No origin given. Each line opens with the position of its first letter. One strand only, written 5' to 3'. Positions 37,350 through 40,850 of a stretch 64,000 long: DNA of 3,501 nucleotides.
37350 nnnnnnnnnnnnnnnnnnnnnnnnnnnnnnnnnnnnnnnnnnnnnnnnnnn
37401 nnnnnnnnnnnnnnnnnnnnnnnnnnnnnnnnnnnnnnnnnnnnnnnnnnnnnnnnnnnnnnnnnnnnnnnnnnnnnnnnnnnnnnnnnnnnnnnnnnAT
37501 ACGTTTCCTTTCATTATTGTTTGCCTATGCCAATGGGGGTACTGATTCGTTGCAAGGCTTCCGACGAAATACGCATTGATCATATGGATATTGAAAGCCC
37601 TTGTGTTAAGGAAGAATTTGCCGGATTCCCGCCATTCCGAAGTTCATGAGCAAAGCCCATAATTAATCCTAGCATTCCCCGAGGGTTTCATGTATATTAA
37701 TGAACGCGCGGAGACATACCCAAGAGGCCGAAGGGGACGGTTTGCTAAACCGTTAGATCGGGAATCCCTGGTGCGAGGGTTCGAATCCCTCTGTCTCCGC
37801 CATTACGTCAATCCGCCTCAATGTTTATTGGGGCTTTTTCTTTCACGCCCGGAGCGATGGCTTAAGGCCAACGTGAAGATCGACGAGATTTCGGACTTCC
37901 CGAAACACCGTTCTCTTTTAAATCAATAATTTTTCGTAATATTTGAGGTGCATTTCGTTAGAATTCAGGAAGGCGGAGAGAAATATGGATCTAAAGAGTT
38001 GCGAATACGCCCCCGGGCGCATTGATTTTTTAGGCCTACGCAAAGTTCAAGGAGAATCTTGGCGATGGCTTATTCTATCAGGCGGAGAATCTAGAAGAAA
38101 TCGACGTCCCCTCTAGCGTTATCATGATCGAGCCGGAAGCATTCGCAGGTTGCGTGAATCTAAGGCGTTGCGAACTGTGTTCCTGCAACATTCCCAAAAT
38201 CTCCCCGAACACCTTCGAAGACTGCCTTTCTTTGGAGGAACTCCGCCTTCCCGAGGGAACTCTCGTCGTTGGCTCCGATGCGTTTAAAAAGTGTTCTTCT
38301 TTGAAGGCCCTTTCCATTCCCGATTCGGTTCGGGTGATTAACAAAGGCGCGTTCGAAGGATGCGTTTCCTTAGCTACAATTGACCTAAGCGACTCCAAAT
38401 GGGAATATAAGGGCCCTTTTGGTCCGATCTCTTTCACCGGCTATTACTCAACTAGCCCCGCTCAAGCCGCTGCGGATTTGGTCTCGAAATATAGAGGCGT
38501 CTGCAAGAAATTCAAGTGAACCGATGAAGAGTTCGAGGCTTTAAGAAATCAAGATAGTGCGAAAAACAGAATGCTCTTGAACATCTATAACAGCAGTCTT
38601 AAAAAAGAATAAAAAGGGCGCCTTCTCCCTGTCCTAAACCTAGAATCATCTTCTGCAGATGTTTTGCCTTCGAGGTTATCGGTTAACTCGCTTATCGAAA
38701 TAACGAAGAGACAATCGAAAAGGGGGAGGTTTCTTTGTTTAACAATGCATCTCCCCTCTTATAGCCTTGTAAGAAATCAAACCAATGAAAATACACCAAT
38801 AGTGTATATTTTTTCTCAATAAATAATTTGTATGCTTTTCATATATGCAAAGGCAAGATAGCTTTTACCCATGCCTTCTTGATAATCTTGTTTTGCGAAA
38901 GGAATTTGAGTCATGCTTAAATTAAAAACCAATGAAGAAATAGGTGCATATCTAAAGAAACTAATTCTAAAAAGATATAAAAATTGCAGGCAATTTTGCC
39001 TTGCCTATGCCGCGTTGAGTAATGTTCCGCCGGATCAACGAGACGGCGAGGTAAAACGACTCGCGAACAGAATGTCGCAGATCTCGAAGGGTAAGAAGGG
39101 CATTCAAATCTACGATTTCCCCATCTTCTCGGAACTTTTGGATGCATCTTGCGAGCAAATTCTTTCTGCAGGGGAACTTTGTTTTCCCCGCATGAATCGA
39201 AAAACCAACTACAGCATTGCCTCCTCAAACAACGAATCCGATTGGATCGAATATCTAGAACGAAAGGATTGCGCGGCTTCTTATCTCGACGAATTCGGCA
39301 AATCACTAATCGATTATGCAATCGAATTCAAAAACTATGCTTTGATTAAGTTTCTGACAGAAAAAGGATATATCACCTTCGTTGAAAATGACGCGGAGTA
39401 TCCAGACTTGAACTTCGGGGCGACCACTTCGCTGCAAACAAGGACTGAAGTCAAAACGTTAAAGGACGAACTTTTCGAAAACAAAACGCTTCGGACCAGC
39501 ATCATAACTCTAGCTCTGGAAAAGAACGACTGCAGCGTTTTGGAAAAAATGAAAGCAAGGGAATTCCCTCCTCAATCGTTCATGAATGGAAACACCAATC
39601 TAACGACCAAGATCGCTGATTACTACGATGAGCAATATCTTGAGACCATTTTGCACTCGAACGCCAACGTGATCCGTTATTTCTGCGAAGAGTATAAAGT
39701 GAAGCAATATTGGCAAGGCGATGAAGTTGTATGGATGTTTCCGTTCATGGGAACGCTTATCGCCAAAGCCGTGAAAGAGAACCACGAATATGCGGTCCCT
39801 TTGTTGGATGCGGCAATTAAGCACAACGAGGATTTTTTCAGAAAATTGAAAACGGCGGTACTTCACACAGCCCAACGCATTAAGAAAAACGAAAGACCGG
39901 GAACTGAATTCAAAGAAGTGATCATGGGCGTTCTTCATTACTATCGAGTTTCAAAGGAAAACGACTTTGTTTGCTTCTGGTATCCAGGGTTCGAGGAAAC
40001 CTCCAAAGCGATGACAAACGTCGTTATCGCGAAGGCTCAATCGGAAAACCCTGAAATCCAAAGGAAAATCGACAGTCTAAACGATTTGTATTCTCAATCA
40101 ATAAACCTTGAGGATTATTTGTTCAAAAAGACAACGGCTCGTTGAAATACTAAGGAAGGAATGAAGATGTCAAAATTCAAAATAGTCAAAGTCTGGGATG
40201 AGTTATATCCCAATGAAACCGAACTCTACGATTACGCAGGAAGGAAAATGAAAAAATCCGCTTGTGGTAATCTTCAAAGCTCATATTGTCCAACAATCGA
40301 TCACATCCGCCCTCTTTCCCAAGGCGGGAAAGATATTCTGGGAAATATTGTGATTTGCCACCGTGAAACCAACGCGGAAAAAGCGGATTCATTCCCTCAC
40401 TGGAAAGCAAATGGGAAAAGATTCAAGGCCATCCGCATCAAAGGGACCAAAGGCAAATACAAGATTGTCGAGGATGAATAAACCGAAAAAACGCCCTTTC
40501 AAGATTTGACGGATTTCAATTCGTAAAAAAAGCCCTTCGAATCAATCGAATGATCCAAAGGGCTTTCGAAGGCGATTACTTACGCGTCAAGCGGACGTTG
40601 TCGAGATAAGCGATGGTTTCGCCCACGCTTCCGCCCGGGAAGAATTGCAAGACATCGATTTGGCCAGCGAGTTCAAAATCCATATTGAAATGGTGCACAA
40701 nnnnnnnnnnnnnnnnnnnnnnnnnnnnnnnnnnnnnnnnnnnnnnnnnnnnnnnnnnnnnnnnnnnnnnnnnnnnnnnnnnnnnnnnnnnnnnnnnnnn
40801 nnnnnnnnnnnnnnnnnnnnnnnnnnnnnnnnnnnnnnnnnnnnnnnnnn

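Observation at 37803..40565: tRNA-Ser-flanked low-GC islet: LRR gene remnant, AT-rich spacer, HTH/ankyrin-like protein and small HNH nuclease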

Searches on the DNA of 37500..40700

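Call 82: search_rna_families(source=window, start=37500, end=40700, threshold=evalue, max_evalue=1)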
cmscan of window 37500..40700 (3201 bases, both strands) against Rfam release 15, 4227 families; matches with E-value up to 1: 6.
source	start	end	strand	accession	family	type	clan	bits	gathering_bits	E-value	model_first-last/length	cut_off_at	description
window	37710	37799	+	RF00005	tRNA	Gene; tRNA;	CL00001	56.6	29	7.7e-11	1-71/71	no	tRNA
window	37745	37799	-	RF04351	Plastid-psbl-rps4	Cis-reg;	-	41.3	68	1.3e-06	1-53/53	no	Plastid-psbl-rps4 3UTR RNA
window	37724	37842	+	RF02435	SpF41_sRNA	Gene; sRNA;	-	27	52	0.25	1-105/105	no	Streptococcus sRNA SpF41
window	40524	40572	-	RF04347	Plastid-ccsA-ndhD-2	Cis-reg;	-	25.5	51.5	0.057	1-53/53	no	Plastid-ccsA-ndhD-2 3UTR RNA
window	40528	40567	-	RF04346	Plastid-ccsA-ndhD-1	Cis-reg;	CL00154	20.8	48.5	0.76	9-52/57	no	Plastid-ccsA-ndhD-1 3UTR RNA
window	40080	40143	-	RF00694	mir-137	Gene; miRNA;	CL00092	20.7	56.7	0.65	1-72/72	no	mir-137 microRNA precursor family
